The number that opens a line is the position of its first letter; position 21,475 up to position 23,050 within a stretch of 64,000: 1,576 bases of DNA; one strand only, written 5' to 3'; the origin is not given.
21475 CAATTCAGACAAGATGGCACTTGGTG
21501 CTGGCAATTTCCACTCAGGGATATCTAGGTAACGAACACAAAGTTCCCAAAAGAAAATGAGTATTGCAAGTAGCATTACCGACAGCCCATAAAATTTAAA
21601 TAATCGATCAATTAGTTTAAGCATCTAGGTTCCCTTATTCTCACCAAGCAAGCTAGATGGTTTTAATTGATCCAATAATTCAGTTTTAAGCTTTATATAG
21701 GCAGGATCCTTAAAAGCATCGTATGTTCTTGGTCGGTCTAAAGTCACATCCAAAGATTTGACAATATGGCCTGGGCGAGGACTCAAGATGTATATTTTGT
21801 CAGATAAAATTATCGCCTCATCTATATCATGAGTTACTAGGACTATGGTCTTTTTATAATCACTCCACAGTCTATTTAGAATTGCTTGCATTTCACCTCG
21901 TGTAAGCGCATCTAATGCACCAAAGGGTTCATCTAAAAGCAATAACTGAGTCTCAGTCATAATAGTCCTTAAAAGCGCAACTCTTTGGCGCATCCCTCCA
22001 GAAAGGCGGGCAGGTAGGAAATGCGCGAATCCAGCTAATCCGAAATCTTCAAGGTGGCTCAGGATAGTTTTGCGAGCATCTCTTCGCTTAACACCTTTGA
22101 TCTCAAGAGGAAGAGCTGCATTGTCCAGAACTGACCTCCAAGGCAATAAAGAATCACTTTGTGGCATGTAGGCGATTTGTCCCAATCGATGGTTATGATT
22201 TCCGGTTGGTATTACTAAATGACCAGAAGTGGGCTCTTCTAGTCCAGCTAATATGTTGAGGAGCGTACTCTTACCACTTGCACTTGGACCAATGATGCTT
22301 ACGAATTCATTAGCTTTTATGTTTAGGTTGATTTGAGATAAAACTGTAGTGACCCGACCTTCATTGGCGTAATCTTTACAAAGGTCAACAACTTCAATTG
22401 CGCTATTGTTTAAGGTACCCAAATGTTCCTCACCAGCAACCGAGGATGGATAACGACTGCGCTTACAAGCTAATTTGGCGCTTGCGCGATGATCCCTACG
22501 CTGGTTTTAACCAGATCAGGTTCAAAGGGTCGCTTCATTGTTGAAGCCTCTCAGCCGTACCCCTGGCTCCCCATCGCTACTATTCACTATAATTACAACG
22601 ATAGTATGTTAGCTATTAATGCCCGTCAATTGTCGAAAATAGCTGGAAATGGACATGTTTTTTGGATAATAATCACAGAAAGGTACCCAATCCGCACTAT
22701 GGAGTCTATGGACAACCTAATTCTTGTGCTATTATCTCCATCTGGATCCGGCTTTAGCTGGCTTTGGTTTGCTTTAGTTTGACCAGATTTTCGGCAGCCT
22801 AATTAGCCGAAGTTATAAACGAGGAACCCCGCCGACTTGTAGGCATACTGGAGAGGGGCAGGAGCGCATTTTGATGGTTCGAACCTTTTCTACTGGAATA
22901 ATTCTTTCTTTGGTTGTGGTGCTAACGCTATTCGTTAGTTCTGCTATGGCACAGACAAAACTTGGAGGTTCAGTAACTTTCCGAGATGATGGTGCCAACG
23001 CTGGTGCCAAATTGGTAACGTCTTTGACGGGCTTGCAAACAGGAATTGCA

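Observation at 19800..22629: Unannotated TPP riboswitch and promoter control an NMT1/THI5-type ABC importer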

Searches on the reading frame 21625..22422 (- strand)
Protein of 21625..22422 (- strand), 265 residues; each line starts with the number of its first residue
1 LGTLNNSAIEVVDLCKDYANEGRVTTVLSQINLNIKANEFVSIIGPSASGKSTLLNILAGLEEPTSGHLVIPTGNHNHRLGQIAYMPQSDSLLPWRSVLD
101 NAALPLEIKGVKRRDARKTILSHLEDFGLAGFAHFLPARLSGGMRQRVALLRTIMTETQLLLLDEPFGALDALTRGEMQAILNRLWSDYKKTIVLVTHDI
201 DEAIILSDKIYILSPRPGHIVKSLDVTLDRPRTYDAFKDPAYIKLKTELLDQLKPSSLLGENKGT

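Call 4: search_protein_families(library=pfam, proteins=[window:21625-22422:-])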
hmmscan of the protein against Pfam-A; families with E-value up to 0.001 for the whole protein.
window:21625-22422:- (265 aa): 4 families
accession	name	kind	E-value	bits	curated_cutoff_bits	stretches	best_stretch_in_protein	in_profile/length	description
PF00005.33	ABC_tran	-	1e-28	101.1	25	1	28-167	1-136/137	ABC transporter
PF13304.12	AAA_21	-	5e-05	24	27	0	41-61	2-22/304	AAA domain, putative AbiEii toxin, Type IV TA system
PF09818.15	ABC_ATPase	-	0.00053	19.5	23.2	0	135-198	153-213/283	P-loop domain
PF13191.12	AAA_16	-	0.00079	20.4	32.6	0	38-107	24-87/167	AAA ATPase domain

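Call 5: search_protein_families(library=ncbifam, proteins=[window:21625-22422:-])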
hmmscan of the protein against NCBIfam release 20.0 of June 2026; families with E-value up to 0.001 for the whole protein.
window:21625-22422:- (265 aa): 188 families (the best 25 are shown)
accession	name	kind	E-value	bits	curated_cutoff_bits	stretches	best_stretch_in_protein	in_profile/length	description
NF040729.1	ABC_ATP_SaoA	equivalog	3.7e-59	200.1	360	1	9-255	2-245/248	ABC transporter ATP-binding protein SaoA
NF008421.0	PRK11248.1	equivalog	5.6e-58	196.4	357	1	11-230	4-219/255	taurine ABC transporter ATP-binding subunit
TIGR01184.1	ntrCD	subfamily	1.4e-57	194.9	291.8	1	28-252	1-229/230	nitrate ABC transporter ATP-binding protein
NF008420.0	PRK11247.1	equivalog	4e-57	193.3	395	1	13-238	17-230/257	aliphatic sulfonates ABC transporter ATP-binding protein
TIGR01186.1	proV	subfamily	1.7e-48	165.6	326.6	1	27-221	8-209/363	betaine/proline/choline family ABC transporter ATP-binding protein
TIGR00968.1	3a0106s01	subfamily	4.2e-46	157.4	342.75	1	12-215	4-206/237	sulfate ABC transporter ATP-binding protein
NF043075.1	MMSYN1_0197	equivalog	2.4e-45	155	550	1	9-214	3-207/341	spermidine/putrescine ABC transporter ATP-binding protein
TIGR03265.1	PhnT2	equivalog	2.3e-44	152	457.7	1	9-213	5-208/353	putative 2-aminoethylphosphonate ABC transporter ATP-binding protein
TIGR03415.1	ABC_choXWV_ATP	equivalog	2.6e-43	148.5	483.75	1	20-222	33-245/382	choline ABC transporter ATP-binding protein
NF006987.0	PRK09452.1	equivalog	2.6e-42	144.8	482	1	8-214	17-222/378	spermidine/putrescine ABC transporter ATP-binding protein PotA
NF008105.0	PRK10851.1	equivalog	7.5e-42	143.3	502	1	24-214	14-211/362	sulfate/thiosulfate ABC transporter ATP-binding protein CysA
NF008653.0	PRK11650.1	subfamily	3.9e-41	141.3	432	1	8-214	3-209/357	sn-glycerol-3-phosphate ABC transporter ATP-binding protein UgpC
NF040840.2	tungstate_WtpC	equivalog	9.6e-41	140.2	440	1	11-214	4-205/347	tungstate ABC transporter ATP-binding protein WtpC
NF008233.0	PRK11000.1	equivalog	2.9e-40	138.2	568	1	9-214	4-208/369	maltose/maltodextrin ABC transporter ATP-binding protein MalK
TIGR01187.1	potA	subfamily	4.6e-40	137.7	355.6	1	43-220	1-179/325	polyamine ABC transporter ATP-binding protein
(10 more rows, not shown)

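Call 73: find_homologous_proteins(query=window:21625-22422:-, max_evalue=1e-60)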
Query window:21625-22422:- (265 aa): 584 proteins with E <= 1e-60 among 8000 candidates; the best 120 are listed.
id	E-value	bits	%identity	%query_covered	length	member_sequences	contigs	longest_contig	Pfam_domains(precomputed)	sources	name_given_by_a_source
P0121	1.4e-169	580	100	100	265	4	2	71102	PF00005.34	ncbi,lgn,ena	-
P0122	5.0e-111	388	70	98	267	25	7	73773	PF00005.34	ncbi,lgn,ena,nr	ncbi:MAG: ABC transporter [Chloroflexi bacterium]|nr:ABC transporter [Chloroflexota bacterium]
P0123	3.9e-98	346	63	95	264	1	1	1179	PF00005.34,PF13304.13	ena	-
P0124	1.3e-81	292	55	94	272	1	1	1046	PF00005.34,PF13304.13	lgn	-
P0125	6.5e-80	286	52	98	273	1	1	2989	PF00005.34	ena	-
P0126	7.1e-79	283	53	98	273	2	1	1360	PF00005.34,PF13304.13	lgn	-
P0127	1.4e-78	282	53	98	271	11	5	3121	PF00005.34,PF13304.13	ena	-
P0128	4.5e-78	280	54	94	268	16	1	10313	PF00005.34,PF13304.13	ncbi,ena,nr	ncbi:MAG: ABC transporter ATP-binding protein [Chloroflexi bacterium]|nr:ABC transporter ATP-binding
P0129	8.0e-78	279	53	93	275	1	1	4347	PF00005.34,PF13304.13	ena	-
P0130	1.3e-77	279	52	98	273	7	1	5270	PF00005.34,PF13304.13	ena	-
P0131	3.2e-77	277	54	94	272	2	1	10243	PF00005.34,PF13304.13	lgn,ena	-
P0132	3.5e-77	277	54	94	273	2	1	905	PF00005.34,PF13304.13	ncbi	-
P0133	4.6e-77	277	52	96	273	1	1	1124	PF00005.34,PF13304.13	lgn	-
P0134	1.1e-76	276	54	94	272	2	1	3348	PF00005.34,PF13304.13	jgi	jgi:ABC-type nitrate/sulfonate/bicarbonate transport system ATPase subunit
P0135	1.7e-76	275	52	94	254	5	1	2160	PF00005.34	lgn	-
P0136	1.7e-76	275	52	94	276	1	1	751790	PF00005.34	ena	-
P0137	4.0e-76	274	52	97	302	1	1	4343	PF00005.34,PF13304.13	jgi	jgi:ABC-type nitrate/sulfonate/bicarbonate transport system ATPase subunit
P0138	6.5e-76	273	54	93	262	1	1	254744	PF00005.34,PF13304.13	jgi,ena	-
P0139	1.0e-75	273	52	95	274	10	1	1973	PF00005.34,PF13304.13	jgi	-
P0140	1.2e-75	272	58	86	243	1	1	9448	PF00005.34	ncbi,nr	ncbi:MAG: ABC transporter ATP-binding protein [Chloroflexi bacterium]|nr:ABC transporter ATP-binding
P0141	1.5e-75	272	54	93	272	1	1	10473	PF00005.34,PF13304.13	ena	-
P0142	1.7e-75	272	55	90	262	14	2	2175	PF00005.34,PF13304.13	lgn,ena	-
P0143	1.7e-75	272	54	93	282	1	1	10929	PF00005.34,PF13304.13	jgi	-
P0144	2.0e-75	272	50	99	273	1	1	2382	PF00005.34,PF13304.13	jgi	-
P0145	2.3e-75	271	53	93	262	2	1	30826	PF00005.34,PF13304.13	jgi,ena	jgi:ABC-type nitrate/sulfonate/bicarbonate transport system ATPase subunit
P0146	2.4e-75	271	53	94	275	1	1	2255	PF00005.34,PF13304.13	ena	-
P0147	2.7e-75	271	53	92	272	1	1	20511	PF00005.34,PF13304.13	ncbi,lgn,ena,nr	ncbi:MAG: ABC transporter [SAR202 cluster bacterium Io17-Chloro-G6]|nr:MAG: ABC transporter [SAR202 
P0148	3.5e-75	271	52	92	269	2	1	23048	PF00005.34,PF13304.13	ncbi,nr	ncbi:MAG: ABC transporter ATP-binding protein [Chloroflexi bacterium]|nr:ABC transporter ATP-binding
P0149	3.6e-75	271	51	97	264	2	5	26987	PF00005.34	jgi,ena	jgi:ABC-type nitrate/sulfonate/bicarbonate transport system ATPase subunit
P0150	3.6e-75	271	52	95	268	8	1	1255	PF00005.34,PF13304.13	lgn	-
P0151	3.9e-75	271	52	97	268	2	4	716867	PF00005.34,PF13304.13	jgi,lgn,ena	jgi:ABC-type nitrate/sulfonate/bicarbonate transport system ATPase subunit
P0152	5.6e-75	270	52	97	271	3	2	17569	PF00005.34,PF13304.13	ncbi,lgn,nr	ncbi:MAG: ABC transporter ATP-binding protein [Chloroflexi bacterium]|nr:ABC transporter ATP-binding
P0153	6.2e-75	270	52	93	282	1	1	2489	PF00005.34,PF13304.13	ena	-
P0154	6.7e-75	270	51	95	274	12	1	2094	PF00005.34,PF13304.13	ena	-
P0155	7.3e-75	270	54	93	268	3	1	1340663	PF00005.34,PF13304.13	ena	-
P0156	7.4e-75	270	51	99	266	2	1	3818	PF00005.34,PF13304.13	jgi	-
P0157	7.5e-75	270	51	97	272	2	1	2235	PF00005.34,PF13304.13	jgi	jgi:ABC-type nitrate/sulfonate/bicarbonate transport system ATPase subunit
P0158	7.8e-75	270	55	90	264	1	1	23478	PF00005.34,PF13304.13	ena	-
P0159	8.5e-75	270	53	96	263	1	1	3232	PF00005.34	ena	-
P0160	8.6e-75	270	52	93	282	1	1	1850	PF00005.34,PF13304.13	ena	-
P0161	1.0e-74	269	53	93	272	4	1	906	PF00005.34,PF13304.13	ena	-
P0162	1.0e-74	269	53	93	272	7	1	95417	PF00005.34,PF13304.13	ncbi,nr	ncbi:MAG: ABC transporter ATP-binding protein [Chloroflexi bacterium]|nr:ABC transporter ATP-binding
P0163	1.2e-74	269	52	93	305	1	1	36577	PF00005.34,PF13304.13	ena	-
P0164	1.2e-74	269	52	93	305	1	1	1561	PF00005.34,PF13304.13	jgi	jgi:ABC-type nitrate/sulfonate/bicarbonate transport system ATPase subunit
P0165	1.2e-74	269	55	92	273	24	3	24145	PF00005.34,PF13304.13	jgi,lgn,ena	-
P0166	1.3e-74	269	50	95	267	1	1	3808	PF00005.34,PF13304.13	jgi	jgi:ABC-type nitrate/sulfonate/bicarbonate transport system ATPase subunit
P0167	1.5e-74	269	52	92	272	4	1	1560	PF00005.34,PF13304.13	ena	-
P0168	1.5e-74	269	52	93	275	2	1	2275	PF00005.34,PF13304.13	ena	-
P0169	1.6e-74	269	52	93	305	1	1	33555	PF00005.34,PF13304.13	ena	-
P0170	1.6e-74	269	51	91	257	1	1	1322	PF00005.34,PF13304.13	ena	-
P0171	1.7e-74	269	52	93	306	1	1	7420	PF00005.34,PF13304.13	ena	-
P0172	1.8e-74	268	52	93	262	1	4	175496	PF00005.34,PF13304.13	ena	-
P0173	2.0e-74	268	54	93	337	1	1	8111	PF00005.34,PF13304.13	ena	-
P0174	2.5e-74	268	53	93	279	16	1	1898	PF00005.34,PF13304.13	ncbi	-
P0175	3.7e-74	267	54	94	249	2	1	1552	PF00005.34,PF13304.13,PF13191.13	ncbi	-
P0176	4.1e-74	267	52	96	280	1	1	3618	PF00005.34,PF13304.13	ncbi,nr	ncbi:MAG: ABC transporter ATP-binding protein [Chloroflexota bacterium]|nr:ABC transporter ATP-bindi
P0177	4.5e-74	267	53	93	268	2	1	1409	PF00005.34,PF13304.13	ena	-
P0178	5.0e-74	267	52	93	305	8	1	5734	PF00005.34,PF13304.13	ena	-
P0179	6.0e-74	267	52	91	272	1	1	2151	PF00005.34,PF13304.13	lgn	-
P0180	6.5e-74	267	53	96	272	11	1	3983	PF00005.34,PF13304.13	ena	-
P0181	6.7e-74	267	54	93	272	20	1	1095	PF00005.34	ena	-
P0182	7.9e-74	266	51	96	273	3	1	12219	PF00005.34,PF13304.13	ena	-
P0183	8.0e-74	266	51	99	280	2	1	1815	PF00005.34,PF13304.13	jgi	-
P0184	9.7e-74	266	53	93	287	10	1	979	PF00005.34,PF13304.13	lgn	-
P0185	1.2e-73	266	52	94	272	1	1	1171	PF00005.34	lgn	-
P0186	1.6e-73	265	52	94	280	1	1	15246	PF00005.34,PF13304.13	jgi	-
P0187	1.9e-73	265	51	93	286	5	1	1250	PF00005.34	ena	-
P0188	2.0e-73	265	51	96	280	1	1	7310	PF00005.34,PF13304.13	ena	-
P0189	2.2e-73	265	52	94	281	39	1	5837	PF00005.34,PF13304.13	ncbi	-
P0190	2.2e-73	265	52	94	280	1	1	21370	PF00005.34,PF13304.13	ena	-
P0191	2.2e-73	265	53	94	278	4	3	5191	PF00005.34,PF13304.13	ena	-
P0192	2.4e-73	265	54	93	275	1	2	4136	PF00005.34,PF13304.13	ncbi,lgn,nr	ncbi:MAG: ABC transporter ATP-binding protein [Chloroflexota bacterium]|nr:ABC transporter ATP-bindi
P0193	2.7e-73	265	51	96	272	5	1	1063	PF00005.34,PF13304.13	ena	-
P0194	2.8e-73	265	51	97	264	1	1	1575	PF00005.34,PF13304.13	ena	-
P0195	3.0e-73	264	53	94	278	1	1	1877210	PF00005.34,PF13304.13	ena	-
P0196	3.3e-73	264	51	97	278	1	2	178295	PF00005.34,PF13304.13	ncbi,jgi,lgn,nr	ncbi:MAG: ABC transporter ATP-binding protein [SAR202 cluster bacterium]|nr:ABC transporter ATP-bind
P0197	3.7e-73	264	50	93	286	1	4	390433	PF00005.34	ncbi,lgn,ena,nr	ncbi:MAG: ABC transporter ATP-binding protein [Chloroflexota bacterium]|nr:ABC transporter ATP-bindi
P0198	3.8e-73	264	52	94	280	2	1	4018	PF00005.34,PF13304.13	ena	-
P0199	3.9e-73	264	50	98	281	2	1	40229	PF00005.34,PF13304.13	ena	-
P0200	4.1e-73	264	52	92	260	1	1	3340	PF00005.34,PF13304.13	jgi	jgi:ABC-type nitrate/sulfonate/bicarbonate transport system ATPase subunit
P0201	4.4e-73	264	51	96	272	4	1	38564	PF00005.34,PF13304.13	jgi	jgi:ABC-type nitrate/sulfonate/bicarbonate transport system ATPase subunit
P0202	5.6e-73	264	52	92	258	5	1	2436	PF00005.34,PF13304.13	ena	-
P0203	6.1e-73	263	52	92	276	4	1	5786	PF00005.34,PF13304.13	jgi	-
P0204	7.7e-73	263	50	96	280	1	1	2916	PF00005.34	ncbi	-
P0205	8.5e-73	263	52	94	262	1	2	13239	PF00005.34,PF13304.13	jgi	jgi:ABC-type nitrate/sulfonate/bicarbonate transport system ATPase subunit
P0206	9.5e-73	263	51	96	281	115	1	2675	PF00005.34,PF13304.13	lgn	-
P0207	1.0e-72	263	51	96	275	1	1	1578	PF00005.34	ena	-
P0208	1.1e-72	263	52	92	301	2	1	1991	PF00005.34,PF13304.13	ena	-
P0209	1.1e-72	263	53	94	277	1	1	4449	PF00005.34,PF13304.13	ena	-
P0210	1.1e-72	263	51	93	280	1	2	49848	PF00005.34,PF13304.13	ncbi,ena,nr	ncbi:MAG: ABC transporter ATP-binding protein [Chloroflexi bacterium]|nr:ABC transporter ATP-binding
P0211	1.1e-72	263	54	94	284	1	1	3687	PF00005.34,PF13304.13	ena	-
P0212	1.2e-72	263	51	96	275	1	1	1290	PF00005.34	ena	-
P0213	1.3e-72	262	51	93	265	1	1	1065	PF00005.34,PF13304.13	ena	-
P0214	1.5e-72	262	52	92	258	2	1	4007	PF00005.34,PF13304.13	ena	-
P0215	1.6e-72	262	48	99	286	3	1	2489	PF00005.34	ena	-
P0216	1.7e-72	262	53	91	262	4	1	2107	PF00005.34,PF13304.13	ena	-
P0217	1.8e-72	262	51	93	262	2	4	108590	PF00005.34,PF13304.13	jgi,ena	-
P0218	1.8e-72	262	51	94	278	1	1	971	PF00005.34,PF13304.13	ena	-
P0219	2.1e-72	262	52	96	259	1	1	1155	PF00005.34,PF13304.13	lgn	-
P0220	2.3e-72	262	50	97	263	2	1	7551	PF00005.34,PF13304.13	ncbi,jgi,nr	ncbi:MAG TPA: ABC transporter ATP-binding protein [Actinospica sp.]|jgi:ABC-type nitrate/sulfonate/b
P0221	2.5e-72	261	50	98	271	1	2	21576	PF00005.34,PF13304.13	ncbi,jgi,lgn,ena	-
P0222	2.5e-72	261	52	92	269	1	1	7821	PF00005.34,PF13304.13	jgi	jgi:ABC-type nitrate/sulfonate/bicarbonate transport system ATPase subunit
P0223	2.8e-72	261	52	94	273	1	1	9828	PF00005.34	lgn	-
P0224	3.5e-72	261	52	93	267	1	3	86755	PF00005.34,PF13304.13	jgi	jgi:NitT/TauT family transport system ATP-binding protein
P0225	3.5e-72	261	51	95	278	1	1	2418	PF00005.34,PF13304.13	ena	-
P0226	4.1e-72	261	53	93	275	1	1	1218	PF00005.34,PF13304.13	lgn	-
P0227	4.5e-72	261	52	94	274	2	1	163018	PF00005.34,PF13304.13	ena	-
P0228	5.0e-72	260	52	95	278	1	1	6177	PF00005.34,PF13304.13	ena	-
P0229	5.2e-72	260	52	94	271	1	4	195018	PF00005.34,PF13304.13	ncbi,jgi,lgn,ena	-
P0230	5.4e-72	260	50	96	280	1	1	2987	PF00005.34,PF13304.13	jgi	jgi:ABC-type nitrate/sulfonate/bicarbonate transport system ATPase subunit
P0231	5.8e-72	260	52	92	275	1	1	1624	PF00005.34,PF13304.13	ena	-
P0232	5.9e-72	260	51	94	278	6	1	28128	PF00005.34,PF13304.13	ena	-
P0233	6.9e-72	260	51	96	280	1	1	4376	PF00005.34,PF13304.13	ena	-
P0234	7.1e-72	260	51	93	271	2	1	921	PF00005.34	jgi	jgi:ABC-type nitrate/sulfonate/bicarbonate transport system ATPase subunit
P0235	7.3e-72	260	50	97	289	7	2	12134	PF00005.34,PF13304.13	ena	-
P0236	8.2e-72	260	50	96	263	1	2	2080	PF00005.34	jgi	jgi:ABC-type nitrate/sulfonate/bicarbonate transport system ATPase subunit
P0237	8.5e-72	260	51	92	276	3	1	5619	PF00005.34,PF13304.13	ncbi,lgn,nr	ncbi:MAG: ABC transporter ATP-binding protein [Chloroflexi bacterium]|nr:ABC transporter ATP-binding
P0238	8.9e-72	260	49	95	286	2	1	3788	PF00005.34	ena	-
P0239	9.7e-72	260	51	95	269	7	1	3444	PF00005.34,PF13304.13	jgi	jgi:ABC-type nitrate/sulfonate/bicarbonate transport system ATPase subunit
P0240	9.7e-72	260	51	94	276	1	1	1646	PF00005.34,PF13304.13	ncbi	-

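Call 74: find_encoding_contigs(protein=P0121, flank=1500, max_places=3)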
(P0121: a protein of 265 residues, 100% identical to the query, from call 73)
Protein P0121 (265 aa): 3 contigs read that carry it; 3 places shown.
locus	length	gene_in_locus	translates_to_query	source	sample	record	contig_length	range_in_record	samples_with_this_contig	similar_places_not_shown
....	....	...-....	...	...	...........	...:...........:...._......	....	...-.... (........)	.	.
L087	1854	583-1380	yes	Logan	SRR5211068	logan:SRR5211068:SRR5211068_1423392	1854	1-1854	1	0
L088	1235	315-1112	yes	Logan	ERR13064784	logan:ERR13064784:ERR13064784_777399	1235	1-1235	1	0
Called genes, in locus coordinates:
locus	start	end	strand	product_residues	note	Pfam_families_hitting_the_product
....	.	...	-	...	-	?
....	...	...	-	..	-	-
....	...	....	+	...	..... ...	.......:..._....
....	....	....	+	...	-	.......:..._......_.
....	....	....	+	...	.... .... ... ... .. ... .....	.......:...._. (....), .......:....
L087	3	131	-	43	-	?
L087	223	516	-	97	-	-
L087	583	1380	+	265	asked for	PF00005:ABC_tran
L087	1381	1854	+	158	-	?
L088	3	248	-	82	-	?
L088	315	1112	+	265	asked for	PF00005:ABC_tran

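Call 75: find_encoding_contigs(protein=P0123, flank=1500, max_places=3)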
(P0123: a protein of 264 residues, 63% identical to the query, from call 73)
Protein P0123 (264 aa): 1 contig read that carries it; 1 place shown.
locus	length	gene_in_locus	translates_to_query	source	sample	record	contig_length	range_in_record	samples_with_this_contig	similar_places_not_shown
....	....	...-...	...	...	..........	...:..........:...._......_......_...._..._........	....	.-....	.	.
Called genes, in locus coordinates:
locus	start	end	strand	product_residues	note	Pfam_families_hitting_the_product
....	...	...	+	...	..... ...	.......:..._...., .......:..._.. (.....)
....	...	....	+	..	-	?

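Call 76: find_encoding_contigs(protein=P0122, flank=1000, max_places=8)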
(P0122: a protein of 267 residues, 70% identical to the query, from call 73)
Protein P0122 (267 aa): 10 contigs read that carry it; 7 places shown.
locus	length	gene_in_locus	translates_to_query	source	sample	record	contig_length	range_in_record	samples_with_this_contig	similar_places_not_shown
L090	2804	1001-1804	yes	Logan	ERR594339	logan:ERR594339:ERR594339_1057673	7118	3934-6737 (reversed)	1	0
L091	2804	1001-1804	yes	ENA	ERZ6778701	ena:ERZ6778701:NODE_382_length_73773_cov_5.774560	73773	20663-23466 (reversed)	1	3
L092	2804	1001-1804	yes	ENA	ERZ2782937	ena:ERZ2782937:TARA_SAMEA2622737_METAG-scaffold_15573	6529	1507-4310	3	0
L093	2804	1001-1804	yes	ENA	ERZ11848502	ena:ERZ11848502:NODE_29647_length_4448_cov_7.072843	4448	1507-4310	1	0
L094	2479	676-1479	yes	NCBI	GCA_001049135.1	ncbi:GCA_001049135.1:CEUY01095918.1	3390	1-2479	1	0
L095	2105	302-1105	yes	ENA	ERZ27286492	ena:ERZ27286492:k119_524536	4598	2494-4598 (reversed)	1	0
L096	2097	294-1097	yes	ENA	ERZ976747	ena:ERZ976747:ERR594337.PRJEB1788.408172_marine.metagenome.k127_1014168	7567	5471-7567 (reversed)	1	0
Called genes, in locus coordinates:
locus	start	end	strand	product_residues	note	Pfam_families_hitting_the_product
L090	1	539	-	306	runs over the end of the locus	?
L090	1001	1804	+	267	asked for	PF00005:ABC_tran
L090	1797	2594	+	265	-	PF00528:BPD_transp_1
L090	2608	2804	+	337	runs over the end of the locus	PF13379:NMT1_2 (weak), PF09084:NMT1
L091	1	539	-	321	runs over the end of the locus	-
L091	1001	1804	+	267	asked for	PF00005:ABC_tran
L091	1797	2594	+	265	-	PF00528:BPD_transp_1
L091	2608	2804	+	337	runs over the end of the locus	PF13379:NMT1_2 (weak), PF09084:NMT1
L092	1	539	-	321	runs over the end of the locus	-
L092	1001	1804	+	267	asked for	PF00005:ABC_tran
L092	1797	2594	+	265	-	PF00528:BPD_transp_1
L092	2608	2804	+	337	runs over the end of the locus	PF13379:NMT1_2 (weak), PF09084:NMT1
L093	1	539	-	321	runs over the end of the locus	-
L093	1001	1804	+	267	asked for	PF00005:ABC_tran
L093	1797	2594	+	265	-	PF00528:BPD_transp_1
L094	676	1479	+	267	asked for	PF00005:ABC_tran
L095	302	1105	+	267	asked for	PF00005:ABC_tran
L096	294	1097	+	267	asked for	PF00005:ABC_tran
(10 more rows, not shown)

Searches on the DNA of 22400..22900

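Call 33: search_rna_families(source=window, start=22400, end=22900, threshold=evalue, max_evalue=10, show_alignments=2)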
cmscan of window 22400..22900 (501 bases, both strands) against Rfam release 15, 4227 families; matches with E-value up to 10: 2.
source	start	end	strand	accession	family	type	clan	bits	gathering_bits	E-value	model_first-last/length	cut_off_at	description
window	22474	22582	-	RF00059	TPP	Cis-reg; riboswitch;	-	62.9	54.3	4.5e-12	1-105/105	no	TPP riboswitch aptamer (THI element)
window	22628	22671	+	RF02026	mir-2833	Gene; miRNA;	-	15.7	65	4.2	1-69/69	no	mir-2833 microRNA precursor family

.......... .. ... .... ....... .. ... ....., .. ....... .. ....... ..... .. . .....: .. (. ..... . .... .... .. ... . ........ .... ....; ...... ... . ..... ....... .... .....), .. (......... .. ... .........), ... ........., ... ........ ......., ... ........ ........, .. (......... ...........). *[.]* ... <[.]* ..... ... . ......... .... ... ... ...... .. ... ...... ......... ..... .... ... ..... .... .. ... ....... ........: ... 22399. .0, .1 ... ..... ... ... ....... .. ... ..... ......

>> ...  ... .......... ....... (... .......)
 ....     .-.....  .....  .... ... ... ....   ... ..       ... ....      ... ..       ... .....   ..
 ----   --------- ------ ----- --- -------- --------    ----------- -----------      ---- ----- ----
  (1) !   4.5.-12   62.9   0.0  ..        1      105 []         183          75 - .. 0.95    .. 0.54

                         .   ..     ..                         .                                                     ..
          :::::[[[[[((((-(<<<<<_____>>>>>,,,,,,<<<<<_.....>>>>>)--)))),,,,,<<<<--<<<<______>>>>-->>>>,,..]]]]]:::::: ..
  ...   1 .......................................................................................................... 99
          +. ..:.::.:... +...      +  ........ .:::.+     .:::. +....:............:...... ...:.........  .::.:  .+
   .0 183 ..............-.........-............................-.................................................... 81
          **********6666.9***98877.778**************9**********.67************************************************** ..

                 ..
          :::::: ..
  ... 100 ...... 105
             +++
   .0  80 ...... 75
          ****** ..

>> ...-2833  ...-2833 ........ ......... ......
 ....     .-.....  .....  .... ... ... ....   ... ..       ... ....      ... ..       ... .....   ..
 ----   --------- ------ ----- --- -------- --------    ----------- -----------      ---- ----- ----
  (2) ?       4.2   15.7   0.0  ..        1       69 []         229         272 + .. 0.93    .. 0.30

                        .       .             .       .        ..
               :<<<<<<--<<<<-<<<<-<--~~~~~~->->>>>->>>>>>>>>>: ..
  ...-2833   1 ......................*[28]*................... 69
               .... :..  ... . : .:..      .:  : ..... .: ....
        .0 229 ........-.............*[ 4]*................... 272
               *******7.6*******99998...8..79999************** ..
